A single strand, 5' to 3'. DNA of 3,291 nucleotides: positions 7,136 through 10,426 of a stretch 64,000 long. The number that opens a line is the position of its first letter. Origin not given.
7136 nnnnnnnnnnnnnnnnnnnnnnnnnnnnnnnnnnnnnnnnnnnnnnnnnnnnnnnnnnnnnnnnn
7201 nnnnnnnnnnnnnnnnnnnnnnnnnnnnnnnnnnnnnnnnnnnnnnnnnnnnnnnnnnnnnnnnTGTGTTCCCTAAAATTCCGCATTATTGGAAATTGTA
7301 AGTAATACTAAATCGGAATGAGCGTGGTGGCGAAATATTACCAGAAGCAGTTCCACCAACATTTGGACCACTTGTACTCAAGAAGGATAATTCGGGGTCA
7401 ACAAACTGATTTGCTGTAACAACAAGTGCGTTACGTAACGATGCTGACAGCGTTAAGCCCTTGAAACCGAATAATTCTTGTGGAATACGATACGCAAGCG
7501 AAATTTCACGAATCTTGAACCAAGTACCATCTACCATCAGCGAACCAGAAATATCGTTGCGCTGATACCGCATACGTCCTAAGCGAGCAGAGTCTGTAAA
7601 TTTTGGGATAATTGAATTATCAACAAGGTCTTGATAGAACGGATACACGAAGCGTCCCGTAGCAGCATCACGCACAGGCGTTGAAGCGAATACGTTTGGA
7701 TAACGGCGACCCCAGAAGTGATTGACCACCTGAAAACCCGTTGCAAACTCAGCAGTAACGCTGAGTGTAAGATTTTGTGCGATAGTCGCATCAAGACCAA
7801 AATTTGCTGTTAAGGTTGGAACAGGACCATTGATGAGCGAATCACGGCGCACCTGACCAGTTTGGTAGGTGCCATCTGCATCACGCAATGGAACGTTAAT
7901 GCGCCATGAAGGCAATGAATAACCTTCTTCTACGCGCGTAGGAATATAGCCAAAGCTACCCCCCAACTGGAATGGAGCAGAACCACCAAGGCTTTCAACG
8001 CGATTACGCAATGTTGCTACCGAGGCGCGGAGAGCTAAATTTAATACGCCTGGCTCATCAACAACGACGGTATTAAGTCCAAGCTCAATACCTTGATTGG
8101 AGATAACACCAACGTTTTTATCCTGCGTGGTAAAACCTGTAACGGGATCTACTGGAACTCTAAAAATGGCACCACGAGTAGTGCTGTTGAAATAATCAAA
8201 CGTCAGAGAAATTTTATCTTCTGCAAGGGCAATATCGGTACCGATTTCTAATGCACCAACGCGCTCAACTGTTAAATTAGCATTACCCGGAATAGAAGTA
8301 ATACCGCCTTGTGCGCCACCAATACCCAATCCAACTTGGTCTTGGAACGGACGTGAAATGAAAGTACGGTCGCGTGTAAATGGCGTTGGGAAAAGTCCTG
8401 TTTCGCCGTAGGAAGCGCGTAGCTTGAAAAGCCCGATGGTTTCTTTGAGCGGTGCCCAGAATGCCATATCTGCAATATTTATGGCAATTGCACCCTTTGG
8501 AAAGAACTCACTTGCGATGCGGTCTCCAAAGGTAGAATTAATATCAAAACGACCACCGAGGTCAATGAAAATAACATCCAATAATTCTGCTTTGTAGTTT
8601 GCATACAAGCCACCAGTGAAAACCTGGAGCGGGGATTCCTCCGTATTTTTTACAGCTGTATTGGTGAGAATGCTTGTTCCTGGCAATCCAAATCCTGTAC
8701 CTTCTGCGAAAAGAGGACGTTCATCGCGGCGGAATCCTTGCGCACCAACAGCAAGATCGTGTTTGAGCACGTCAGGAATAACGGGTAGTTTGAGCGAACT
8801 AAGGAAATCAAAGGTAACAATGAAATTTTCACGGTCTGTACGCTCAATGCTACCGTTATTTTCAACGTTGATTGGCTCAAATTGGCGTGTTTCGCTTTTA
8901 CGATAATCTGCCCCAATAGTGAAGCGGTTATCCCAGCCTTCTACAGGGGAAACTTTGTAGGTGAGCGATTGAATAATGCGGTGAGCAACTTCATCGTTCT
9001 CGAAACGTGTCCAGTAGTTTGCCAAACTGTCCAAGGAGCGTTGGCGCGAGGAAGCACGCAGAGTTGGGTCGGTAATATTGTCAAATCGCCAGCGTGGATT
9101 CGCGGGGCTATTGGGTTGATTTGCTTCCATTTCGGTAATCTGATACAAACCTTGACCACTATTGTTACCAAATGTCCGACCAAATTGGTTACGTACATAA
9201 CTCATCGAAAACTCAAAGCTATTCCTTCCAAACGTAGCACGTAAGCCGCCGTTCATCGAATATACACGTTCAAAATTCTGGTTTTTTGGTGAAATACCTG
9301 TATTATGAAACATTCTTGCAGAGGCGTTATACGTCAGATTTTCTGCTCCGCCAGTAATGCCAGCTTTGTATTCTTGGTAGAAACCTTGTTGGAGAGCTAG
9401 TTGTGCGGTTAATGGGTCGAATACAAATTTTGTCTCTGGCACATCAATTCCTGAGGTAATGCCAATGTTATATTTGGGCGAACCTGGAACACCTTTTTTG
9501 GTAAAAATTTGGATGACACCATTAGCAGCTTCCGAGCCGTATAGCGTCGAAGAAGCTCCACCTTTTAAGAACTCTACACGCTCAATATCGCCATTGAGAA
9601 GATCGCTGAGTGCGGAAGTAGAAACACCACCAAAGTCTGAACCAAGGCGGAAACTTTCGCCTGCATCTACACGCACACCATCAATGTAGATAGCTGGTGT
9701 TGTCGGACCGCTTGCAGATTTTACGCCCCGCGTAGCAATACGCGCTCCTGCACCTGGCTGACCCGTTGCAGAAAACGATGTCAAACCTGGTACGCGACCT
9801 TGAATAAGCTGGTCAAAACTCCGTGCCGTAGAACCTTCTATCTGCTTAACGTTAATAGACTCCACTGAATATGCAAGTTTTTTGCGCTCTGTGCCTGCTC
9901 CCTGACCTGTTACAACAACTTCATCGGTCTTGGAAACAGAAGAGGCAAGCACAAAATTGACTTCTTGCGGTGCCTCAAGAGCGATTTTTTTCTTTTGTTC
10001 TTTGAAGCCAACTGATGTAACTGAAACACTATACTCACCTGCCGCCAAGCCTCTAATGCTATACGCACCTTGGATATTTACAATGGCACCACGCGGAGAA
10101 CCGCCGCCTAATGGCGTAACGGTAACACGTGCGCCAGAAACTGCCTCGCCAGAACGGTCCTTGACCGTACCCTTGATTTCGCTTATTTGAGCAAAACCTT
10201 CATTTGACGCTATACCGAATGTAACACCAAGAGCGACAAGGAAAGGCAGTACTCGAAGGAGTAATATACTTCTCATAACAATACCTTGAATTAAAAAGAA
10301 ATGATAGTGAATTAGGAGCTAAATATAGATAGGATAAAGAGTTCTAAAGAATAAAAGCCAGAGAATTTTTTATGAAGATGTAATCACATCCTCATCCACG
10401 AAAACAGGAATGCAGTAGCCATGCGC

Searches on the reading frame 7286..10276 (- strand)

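Call 6: search_protein_families(library=pfam, proteins=[window:7286-10276:-], max_evalue=0.01)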
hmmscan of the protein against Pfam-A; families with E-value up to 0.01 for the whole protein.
window:7286-10276:- (996 aa): 3 families
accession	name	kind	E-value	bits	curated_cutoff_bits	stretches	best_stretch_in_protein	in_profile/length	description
PF07715.20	Plug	-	5.7e-18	65.8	23.9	1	132-254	3-107/107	TonB-dependent Receptor Plug Domain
PF13620.12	CarboxypepD_reg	-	2.2e-17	63.6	32.3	1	34-110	2-81/82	Carboxypeptidase regulatory-like domain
PF13715.12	CarbopepD_reg_2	-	2.5e-13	50.3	32.2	1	34-122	1-88/88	CarboxypepD_reg-like domain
